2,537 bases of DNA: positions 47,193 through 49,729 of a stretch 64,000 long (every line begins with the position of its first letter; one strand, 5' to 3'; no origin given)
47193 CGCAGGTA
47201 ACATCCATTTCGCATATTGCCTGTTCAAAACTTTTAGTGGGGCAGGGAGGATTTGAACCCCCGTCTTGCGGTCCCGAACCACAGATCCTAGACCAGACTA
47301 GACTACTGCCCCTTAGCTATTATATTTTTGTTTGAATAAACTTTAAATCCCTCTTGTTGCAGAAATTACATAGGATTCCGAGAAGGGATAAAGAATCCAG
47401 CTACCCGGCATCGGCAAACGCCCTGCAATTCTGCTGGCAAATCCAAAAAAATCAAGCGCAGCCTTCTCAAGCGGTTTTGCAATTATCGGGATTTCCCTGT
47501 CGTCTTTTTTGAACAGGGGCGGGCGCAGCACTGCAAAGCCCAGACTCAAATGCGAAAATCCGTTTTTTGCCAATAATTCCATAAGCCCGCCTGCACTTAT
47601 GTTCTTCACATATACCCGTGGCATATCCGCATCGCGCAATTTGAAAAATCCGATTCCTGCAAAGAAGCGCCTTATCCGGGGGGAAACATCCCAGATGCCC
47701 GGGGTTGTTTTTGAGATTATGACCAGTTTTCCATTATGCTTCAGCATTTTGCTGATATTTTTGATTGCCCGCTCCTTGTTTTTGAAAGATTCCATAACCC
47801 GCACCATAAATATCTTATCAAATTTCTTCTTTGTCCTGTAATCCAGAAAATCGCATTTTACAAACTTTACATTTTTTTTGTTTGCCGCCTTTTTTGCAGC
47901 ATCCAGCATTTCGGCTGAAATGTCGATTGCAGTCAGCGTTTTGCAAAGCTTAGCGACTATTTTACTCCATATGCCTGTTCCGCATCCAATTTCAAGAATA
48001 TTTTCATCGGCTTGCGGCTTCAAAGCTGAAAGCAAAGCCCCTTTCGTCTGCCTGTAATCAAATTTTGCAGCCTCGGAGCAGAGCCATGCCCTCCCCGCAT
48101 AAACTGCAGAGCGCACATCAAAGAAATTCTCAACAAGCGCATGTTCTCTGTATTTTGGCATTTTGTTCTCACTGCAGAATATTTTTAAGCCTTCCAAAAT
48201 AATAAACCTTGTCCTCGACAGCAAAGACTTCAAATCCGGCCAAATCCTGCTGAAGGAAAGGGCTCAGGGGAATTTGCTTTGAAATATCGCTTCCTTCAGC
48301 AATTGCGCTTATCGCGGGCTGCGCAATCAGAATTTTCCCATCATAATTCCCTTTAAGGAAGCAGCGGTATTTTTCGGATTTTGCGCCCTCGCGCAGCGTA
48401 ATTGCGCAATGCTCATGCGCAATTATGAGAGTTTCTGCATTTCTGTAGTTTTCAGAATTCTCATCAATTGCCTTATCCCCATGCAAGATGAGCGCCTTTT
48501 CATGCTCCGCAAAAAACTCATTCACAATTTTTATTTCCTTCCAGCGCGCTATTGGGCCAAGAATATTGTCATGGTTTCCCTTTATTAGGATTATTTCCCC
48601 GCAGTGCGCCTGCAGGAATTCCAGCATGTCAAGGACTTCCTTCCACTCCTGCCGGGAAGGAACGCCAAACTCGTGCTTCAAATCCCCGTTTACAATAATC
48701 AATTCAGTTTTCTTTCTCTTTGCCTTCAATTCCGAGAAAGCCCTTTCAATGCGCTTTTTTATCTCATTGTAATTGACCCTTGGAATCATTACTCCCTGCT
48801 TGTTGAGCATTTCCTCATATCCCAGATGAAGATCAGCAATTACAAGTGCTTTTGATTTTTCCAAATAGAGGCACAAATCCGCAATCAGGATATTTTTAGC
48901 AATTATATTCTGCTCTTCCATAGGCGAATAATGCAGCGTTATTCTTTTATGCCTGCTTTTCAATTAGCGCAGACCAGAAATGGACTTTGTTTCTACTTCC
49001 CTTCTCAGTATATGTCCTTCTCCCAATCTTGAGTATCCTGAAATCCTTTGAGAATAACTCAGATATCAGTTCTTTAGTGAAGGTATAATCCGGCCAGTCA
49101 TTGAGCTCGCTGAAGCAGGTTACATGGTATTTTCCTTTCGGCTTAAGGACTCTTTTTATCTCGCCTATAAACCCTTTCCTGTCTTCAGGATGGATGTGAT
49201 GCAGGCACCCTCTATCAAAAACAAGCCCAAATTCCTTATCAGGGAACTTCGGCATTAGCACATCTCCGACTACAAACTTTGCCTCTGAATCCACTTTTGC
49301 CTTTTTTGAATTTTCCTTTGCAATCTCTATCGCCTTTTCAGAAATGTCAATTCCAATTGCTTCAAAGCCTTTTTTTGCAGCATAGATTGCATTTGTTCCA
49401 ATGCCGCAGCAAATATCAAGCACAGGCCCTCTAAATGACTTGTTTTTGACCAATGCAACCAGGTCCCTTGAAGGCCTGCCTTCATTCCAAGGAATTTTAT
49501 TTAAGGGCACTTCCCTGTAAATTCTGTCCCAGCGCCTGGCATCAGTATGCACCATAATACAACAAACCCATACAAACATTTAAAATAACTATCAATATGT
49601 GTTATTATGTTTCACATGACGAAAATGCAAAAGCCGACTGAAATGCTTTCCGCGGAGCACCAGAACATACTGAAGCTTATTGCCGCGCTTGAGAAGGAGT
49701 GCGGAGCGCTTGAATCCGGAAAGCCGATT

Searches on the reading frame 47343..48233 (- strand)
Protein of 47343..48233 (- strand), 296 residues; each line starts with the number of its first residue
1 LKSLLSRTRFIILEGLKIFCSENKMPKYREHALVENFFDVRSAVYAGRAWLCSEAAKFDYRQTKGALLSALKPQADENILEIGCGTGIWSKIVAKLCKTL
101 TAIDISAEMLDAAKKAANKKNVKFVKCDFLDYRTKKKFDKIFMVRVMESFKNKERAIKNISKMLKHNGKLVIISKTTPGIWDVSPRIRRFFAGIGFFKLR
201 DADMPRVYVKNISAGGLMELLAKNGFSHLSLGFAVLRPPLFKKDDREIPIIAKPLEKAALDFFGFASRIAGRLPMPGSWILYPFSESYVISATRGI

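Call 45: search_protein_families(library=pfam, proteins=[window:47343-48233:-], max_evalue=0.001)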
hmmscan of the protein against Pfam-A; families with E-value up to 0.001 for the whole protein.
window:47343-48233:- (296 aa): 16 families
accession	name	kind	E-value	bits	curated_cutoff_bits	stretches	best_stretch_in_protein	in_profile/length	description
PF08241.18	Methyltransf_11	-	5.7e-20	72.2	21.2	1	80-172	1-95/95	Methyltransferase domain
PF13649.12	Methyltransf_25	-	8e-19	68.6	27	1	79-168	1-97/97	Methyltransferase domain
PF08242.18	Methyltransf_12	-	1.5e-17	64.6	30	1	80-170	1-98/98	Methyltransferase domain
PF13847.12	Methyltransf_31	-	2.8e-17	63.2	27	1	75-174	3-111/145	Methyltransferase domain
PF13489.12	Methyltransf_23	-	2.9e-16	60.1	27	1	70-174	16-118/164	Methyltransferase domain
PF05401.17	NodS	-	1.6e-14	54.7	24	1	56-174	24-146/201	Nodulation protein S (NodS)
PF05175.20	MTS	-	4.3e-11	43.2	23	1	66-177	22-143/170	Methyltransferase small domain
PF00398.26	RrnaAD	-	1.1e-10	41.5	24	1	68-145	23-96/263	Ribosomal RNA adenine dimethylase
PF01209.24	Ubie_methyltran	-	3.7e-07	30.2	20.1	1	73-178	45-157/233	ubiE/COQ5 methyltransferase family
PF02353.26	CMAS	-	6e-07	29.5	27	1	67-176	54-168/273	Mycolic acid cyclopropane synthetase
PF01728.25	FtsJ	-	1.9e-06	28.4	24.1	1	75-141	21-87/181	FtsJ-like methyltransferase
PF03848.20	TehB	-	7.4e-05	22.7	20.4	1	57-169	12-129/193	Tellurite resistance protein TehB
PF00891.24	Methyltransf_2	-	7.4e-05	22.6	22.3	1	67-174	54-166/210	O-methyltransferase domain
PF01739.24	CheR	-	0.0002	21.3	27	1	117-172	115-173/195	CheR methyltransferase, SAM binding domain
PF05219.18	DREV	-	0.00027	20.6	26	1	74-172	93-186/265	DREV methyltransferase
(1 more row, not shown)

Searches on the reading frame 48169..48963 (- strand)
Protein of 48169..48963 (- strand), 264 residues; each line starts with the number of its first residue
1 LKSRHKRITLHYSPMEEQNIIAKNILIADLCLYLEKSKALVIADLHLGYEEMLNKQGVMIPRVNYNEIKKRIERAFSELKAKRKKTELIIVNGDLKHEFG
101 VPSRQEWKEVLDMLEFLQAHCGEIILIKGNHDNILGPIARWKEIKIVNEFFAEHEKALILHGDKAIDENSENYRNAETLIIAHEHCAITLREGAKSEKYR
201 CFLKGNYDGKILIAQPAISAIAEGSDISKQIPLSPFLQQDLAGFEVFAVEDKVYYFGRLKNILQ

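Call 72: search_protein_families(library=pfam, proteins=[window:48169-48963:-], max_evalue=0.001)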
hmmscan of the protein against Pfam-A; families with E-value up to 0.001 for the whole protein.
window:48169-48963:- (264 aa): 1 family
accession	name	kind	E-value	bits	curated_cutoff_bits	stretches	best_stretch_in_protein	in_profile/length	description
PF00149.33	Metallophos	-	3.4e-10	41.1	21.5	1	39-168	3-122/191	Calcineurin-like phosphoesterase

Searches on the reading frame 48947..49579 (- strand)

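Call 72: search_protein_families(library=pfam, proteins=[window:48947-49579:-], max_evalue=0.001)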
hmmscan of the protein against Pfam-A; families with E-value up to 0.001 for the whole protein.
window:48947-49579:- (210 aa): 13 families
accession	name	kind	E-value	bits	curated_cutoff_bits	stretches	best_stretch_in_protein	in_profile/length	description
PF13649.12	Methyltransf_25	-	9.5e-24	84.4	27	1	53-149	1-97/97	Methyltransferase domain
PF08241.18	Methyltransf_11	-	2.2e-21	76.7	21.2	1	54-151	1-93/95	Methyltransferase domain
PF13847.12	Methyltransf_31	-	1e-18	67.9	27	1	52-163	6-119/145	Methyltransferase domain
PF05724.17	TPMT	-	4e-13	50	26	1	14-198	3-201/218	Thiopurine S-methyltransferase (TPMT)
PF13489.12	Methyltransf_23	-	6.1e-13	49.3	27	1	43-151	16-114/164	Methyltransferase domain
PF08242.18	Methyltransf_12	-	1.3e-12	48.7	30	1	54-150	1-97/98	Methyltransferase domain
PF05175.20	MTS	-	1.6e-08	34.8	23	1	40-153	23-138/170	Methyltransferase small domain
PF09445.16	Methyltransf_15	-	2.9e-07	30.7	22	1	53-109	4-60/165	RNA cap guanine-N2 methyltransferase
PF01209.24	Ubie_methyltran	-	3.4e-07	30.3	20.1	1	51-159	49-157/233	ubiE/COQ5 methyltransferase family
PF06325.19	PrmA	-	5.7e-06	26.5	22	1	52-102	164-215/296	Ribosomal protein L11 methyltransferase (PrmA)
PF02353.26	CMAS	-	1.3e-05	25.2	27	1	53-156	66-167/273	Mycolic acid cyclopropane synthetase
PF01555.25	N6_N4_Mtase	-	2.2e-05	24.9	26.7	1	52-89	184-221/221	DNA methylase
PF03848.20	TehB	-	0.00013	21.9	20.4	1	51-163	32-142/193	Tellurite resistance protein TehB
